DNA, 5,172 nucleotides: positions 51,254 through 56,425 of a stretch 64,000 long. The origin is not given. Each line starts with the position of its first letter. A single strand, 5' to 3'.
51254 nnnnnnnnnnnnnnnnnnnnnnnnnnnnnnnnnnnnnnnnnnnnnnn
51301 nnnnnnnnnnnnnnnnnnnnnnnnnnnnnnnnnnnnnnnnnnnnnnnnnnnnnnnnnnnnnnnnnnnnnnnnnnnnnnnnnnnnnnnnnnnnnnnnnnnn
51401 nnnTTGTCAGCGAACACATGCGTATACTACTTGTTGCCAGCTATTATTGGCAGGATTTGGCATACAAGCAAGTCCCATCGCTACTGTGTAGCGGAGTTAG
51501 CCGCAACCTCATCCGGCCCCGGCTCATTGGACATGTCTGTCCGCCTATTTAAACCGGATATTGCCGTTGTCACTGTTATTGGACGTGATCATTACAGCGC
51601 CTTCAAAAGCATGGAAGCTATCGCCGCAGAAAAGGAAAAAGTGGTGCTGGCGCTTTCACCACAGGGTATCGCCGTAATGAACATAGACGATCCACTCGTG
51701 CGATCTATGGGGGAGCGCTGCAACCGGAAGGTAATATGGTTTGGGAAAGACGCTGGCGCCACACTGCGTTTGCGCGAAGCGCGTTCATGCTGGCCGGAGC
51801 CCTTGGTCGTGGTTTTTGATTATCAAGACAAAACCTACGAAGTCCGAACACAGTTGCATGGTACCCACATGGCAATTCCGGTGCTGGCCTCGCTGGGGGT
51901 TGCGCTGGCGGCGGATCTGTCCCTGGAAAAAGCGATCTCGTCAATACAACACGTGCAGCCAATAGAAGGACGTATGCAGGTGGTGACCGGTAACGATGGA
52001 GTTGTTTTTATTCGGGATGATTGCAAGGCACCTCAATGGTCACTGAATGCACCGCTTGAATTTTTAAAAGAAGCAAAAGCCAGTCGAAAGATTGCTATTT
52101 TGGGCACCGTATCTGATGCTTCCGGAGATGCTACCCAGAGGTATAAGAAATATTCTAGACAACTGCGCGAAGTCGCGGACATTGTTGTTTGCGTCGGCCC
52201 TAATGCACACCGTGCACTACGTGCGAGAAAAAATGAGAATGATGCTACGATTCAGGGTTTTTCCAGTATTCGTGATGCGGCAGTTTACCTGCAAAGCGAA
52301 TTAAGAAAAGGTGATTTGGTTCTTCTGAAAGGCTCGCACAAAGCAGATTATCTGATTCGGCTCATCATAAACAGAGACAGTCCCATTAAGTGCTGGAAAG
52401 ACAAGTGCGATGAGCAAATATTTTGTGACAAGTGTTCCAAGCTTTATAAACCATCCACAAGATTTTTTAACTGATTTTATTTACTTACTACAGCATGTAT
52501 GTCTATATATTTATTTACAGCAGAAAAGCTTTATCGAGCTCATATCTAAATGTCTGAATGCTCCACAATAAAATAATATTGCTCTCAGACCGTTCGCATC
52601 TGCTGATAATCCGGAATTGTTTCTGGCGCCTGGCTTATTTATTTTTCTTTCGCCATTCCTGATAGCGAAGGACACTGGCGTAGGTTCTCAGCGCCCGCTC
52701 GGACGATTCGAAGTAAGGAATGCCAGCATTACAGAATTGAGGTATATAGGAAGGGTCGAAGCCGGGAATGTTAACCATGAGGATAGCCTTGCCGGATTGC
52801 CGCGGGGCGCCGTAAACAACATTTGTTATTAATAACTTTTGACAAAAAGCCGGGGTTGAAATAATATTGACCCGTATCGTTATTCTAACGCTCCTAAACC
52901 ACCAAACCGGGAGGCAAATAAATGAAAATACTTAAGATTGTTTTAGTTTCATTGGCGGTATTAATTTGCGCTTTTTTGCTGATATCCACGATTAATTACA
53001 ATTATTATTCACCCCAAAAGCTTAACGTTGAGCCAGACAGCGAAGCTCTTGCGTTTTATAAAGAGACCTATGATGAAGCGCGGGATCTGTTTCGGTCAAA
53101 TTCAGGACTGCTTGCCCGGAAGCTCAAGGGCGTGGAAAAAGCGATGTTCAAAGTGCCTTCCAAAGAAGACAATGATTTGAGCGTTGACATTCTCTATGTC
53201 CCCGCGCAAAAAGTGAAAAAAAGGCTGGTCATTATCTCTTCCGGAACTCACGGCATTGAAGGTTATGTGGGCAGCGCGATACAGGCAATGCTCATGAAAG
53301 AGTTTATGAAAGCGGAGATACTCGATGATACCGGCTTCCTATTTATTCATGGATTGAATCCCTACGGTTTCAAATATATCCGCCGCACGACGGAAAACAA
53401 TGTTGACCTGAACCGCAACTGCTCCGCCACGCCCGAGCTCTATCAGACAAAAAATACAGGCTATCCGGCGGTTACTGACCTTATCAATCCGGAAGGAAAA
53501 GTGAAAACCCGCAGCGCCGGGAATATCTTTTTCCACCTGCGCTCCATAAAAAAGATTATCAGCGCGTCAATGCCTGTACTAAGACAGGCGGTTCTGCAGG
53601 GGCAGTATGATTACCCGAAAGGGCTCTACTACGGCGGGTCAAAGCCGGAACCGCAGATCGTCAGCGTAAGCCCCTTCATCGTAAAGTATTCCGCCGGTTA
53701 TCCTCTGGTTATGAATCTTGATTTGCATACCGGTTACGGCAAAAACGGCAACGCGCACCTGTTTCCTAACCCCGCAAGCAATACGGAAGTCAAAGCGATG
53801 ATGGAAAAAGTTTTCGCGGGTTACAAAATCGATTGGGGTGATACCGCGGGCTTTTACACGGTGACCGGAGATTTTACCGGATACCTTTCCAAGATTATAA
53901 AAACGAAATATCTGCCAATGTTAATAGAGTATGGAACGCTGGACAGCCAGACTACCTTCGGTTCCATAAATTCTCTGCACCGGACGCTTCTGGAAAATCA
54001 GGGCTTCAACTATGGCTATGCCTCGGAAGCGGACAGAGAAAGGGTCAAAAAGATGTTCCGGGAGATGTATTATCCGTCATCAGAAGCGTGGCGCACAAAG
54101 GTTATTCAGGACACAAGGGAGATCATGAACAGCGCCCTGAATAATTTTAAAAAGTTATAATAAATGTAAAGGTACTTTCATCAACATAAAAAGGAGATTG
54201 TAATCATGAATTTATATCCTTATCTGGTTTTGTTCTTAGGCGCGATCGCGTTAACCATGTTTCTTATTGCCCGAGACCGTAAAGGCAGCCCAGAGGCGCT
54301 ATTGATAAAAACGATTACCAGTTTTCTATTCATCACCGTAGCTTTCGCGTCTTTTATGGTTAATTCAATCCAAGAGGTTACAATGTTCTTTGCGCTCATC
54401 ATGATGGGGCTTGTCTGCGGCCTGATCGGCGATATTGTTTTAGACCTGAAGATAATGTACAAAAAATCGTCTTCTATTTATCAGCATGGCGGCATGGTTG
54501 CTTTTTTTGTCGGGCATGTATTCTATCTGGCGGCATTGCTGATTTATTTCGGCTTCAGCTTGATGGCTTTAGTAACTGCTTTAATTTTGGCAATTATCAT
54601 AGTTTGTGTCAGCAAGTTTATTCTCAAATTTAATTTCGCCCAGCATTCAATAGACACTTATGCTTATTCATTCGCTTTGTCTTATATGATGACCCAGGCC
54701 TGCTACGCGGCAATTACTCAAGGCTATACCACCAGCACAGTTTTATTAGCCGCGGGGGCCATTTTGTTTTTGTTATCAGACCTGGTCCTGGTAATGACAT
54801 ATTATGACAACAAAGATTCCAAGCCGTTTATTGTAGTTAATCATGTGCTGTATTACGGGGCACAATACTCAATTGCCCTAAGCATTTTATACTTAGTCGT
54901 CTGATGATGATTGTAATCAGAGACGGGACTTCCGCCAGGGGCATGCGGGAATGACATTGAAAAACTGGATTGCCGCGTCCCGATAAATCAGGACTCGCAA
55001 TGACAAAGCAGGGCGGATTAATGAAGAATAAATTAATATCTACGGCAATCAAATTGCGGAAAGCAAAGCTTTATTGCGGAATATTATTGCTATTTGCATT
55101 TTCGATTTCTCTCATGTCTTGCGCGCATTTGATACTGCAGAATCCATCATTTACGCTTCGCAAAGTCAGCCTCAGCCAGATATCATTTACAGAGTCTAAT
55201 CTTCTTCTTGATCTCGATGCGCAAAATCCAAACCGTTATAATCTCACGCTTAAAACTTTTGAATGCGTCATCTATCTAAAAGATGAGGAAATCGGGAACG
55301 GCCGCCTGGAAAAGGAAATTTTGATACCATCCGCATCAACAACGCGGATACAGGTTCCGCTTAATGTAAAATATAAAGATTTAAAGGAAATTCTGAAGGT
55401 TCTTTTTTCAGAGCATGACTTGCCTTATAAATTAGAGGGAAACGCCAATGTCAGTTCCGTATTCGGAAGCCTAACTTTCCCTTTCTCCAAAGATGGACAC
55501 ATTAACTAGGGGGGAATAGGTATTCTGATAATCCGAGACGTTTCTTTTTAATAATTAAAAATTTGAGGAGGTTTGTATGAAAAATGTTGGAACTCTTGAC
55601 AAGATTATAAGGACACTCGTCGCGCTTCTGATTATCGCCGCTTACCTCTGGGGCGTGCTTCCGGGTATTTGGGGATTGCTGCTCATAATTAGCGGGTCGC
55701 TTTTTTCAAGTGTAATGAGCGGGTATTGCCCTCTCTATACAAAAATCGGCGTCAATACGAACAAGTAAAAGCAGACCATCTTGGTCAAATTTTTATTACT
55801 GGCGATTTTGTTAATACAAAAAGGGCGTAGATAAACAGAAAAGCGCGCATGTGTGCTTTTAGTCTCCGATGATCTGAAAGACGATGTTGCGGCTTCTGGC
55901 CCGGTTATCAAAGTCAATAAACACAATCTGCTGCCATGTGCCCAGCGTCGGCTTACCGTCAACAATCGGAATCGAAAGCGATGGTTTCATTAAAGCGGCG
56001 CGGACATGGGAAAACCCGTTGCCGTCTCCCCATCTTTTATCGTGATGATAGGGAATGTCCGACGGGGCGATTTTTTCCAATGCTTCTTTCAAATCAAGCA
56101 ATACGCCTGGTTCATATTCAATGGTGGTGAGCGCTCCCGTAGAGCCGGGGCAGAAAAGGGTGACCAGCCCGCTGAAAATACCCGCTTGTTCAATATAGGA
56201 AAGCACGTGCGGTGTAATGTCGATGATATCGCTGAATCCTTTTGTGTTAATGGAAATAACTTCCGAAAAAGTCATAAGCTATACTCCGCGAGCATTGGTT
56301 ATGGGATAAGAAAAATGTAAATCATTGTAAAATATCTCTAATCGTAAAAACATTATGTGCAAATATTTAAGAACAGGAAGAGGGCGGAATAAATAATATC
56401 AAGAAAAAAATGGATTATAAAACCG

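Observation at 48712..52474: Promoter-led three-gene cassette: ATP-grasp ligase, ThrC/cysteate-synthase-like PLP enzyme, N-domain-less Mur-type ligase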

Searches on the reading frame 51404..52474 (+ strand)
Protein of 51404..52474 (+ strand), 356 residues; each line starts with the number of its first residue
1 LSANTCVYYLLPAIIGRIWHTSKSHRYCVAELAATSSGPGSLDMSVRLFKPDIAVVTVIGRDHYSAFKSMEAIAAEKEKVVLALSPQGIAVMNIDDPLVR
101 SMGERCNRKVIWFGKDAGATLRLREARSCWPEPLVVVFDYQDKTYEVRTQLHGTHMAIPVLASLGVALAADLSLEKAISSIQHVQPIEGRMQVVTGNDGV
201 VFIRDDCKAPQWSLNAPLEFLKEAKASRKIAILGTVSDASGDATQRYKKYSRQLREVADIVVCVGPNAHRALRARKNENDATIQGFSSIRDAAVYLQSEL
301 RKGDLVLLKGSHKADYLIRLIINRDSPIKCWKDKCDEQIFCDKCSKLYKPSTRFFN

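Call 3: search_protein_families(library=pfam, proteins=[window:51404-52474:+], max_evalue=0.01)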
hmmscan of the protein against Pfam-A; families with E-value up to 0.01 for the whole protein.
window:51404-52474:+ (356 aa): 2 families
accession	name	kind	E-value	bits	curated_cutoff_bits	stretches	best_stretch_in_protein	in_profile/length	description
PF08245.18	Mur_ligase_M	-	2.1e-20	74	24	1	23-167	55-200/200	Mur ligase middle domain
PF02875.26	Mur_ligase_C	-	2.1e-15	58.1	28.4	1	189-312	1-127/127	Mur ligase, glutamate ligase domain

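Call 4: search_protein_families(library=ncbifam, proteins=[window:51404-52474:+], max_evalue=0.01)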
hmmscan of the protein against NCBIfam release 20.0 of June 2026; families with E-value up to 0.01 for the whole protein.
window:51404-52474:+ (356 aa): 20 families
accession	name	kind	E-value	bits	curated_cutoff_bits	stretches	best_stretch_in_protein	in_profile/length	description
TIGR01143.1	murF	subfamily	1.5e-38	132.9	288.6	1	20-313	121-408/418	UDP-N-acetylmuramoyl-tripeptide--D-alanyl-D-alanine ligase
NF008896.0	PRK11929.1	equivalog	3.7e-35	121.1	1023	1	23-313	654-946/965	bifunctional UDP-N-acetylmuramoyl-L-alanyl-D-glutamate--2,6-diaminopimelate ligase MurE/UDP-N-acetylmuramoyl-tripeptide--D-alanyl-D-alanine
NF010693.0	PRK14093.1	equivalog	3.7e-26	91.8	544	1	22-312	157-453/479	UDP-N-acetylmuramoylalanyl-D-glutamyl-2,6-diaminopimelate--D-alanyl-D-alanine ligase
TIGR01087.1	murD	equivalog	1.8e-19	70.1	211.95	1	46-308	167-415/441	UDP-N-acetylmuramoyl-L-alanine--D-glutamate ligase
NF008897.0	PRK11930.1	equivalog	1.9e-19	69.2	804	1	18-314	152-444/822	bifunctional UDP-N-acetylmuramoyl-tripeptide:D-alanyl-D-alanine ligase/alanine racemase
NF001126.0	PRK00139.1-4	equivalog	2e-18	66.2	373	1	52-235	195-376/486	UDP-N-acetylmuramoyl-L-alanyl-D-glutamate--2,6-diaminopimelate ligase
NF001124.0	PRK00139.1-2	equivalog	4.1e-17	62.1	476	1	50-264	198-411/500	UDP-N-acetylmuramoyl-L-alanyl-D-glutamate--2,6-diaminopimelate ligase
TIGR01085.1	murE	subfamily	8.5e-17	61.2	257.3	1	50-238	177-369/472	UDP-N-acetylmuramyl-tripeptide synthetase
NF008041.0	PRK10773.1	equivalog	1e-14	54.2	551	1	22-271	149-398/453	UDP-N-acetylmuramoyl-tripeptide--D-alanyl-D-alanine ligase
TIGR01082.1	murC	equivalog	1.6e-14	53.8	335.1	1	45-211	162-328/449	UDP-N-acetylmuramate--L-alanine ligase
NF053645.1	pMurC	equivalog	2.8e-14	52.7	560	2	34-130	163-258/492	pseudomurein biosynthesis peptide ligase pMurC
NF053648.1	pMurE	equivalog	1.8e-12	46.8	600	1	49-200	188-330/464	pseudomurein biosynthesis peptide ligase pMurE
TIGR02068.2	cya_phycin_syn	equivalog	9.5e-12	43.7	850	1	51-277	565-801/862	cyanophycin synthetase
NF010623.0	PRK14016.1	subfamily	7.9e-11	40.8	877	1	52-268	567-797/871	cyanophycin synthetase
NF001123.0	PRK00139.1-1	equivalog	2.2e-10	39.8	586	1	40-268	186-414/493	UDP-N-acetylmuramoyl-L-alanyl-D-glutamate--2,6-diaminopimelate ligase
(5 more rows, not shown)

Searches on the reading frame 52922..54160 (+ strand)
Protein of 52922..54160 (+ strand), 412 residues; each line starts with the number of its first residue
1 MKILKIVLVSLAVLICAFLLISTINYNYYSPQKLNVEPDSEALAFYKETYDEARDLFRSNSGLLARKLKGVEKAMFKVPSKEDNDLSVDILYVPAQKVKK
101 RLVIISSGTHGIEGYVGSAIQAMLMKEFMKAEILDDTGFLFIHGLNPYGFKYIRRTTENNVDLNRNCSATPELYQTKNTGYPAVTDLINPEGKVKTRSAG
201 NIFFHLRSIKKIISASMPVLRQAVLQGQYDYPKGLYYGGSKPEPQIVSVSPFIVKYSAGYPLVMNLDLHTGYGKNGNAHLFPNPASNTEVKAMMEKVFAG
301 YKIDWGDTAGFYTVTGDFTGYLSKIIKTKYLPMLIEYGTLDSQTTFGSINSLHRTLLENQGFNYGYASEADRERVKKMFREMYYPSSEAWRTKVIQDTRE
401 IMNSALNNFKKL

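Call 3: search_protein_families(library=pfam, proteins=[window:52922-54160:+], max_evalue=0.01)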
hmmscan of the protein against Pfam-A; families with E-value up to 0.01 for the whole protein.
window:52922-54160:+ (412 aa): 2 families
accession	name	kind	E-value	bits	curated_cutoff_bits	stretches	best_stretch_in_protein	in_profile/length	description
PF10994.13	DUF2817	-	1.4e-64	219.2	23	1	46-396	1-340/341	Protein of unknown function (DUF2817)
PF00246.29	Peptidase_M14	-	0.00016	21.8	21.6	1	95-174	41-133/286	Zinc carboxypeptidase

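Call 4: search_protein_families(library=ncbifam, proteins=[window:52922-54160:+], max_evalue=0.01)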
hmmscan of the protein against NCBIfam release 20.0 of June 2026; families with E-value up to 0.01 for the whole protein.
window:52922-54160:+ (412 aa): 1 family
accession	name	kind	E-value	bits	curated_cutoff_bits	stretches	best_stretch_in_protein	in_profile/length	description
NF007897.0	PRK10602.1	equivalog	5.4e-05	22.3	157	1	86-181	25-113/237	murein tripeptide amidase MpaA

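Call 77: search_protein_families(library=padloc, proteins=[window:52922-54160:+], max_evalue=0.001)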
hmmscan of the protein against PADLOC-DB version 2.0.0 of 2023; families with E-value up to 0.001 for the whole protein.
window:52922-54160:+ (412 aa): 0 families

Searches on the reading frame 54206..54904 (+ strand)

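Call 3: search_protein_families(library=pfam, proteins=[window:54206-54904:+], max_evalue=0.01)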
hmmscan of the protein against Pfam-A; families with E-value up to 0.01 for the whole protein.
window:54206-54904:+ (232 aa): 1 family
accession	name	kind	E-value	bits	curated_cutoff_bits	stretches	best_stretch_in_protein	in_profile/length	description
PF07947.19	YhhN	-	2.6e-19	70.1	25.6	1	32-227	3-182/182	YhhN family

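Call 4: search_protein_families(library=ncbifam, proteins=[window:54206-54904:+], max_evalue=0.01)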
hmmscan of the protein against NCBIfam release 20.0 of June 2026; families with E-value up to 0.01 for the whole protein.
window:54206-54904:+ (232 aa): 0 families

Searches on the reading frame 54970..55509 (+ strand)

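Call 42: search_protein_families(library=pfam, proteins=[window:54970-55509:+], max_evalue=0.001)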
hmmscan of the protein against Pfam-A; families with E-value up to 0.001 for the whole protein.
window:54970-55509:+ (179 aa): 1 family
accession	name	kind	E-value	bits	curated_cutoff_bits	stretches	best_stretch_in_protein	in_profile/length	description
PF03168.19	LEA_2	-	1.2e-15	58.2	25.4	1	82-176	2-98/98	Late embryogenesis abundant protein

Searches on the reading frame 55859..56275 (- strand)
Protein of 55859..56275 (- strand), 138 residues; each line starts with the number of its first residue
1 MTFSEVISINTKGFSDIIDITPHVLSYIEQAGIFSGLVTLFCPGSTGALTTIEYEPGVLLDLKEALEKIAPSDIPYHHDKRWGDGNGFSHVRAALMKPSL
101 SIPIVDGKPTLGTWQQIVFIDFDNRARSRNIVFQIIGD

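Call 42: search_protein_families(library=pfam, proteins=[window:55859-56275:-], max_evalue=0.001)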
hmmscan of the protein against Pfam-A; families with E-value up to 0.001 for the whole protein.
window:55859-56275:- (138 aa): 1 family
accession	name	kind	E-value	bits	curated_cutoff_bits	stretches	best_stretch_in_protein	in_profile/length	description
PF01894.22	UPF0047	-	5.6e-33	114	27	1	19-135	1-117/117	Uncharacterised protein family UPF0047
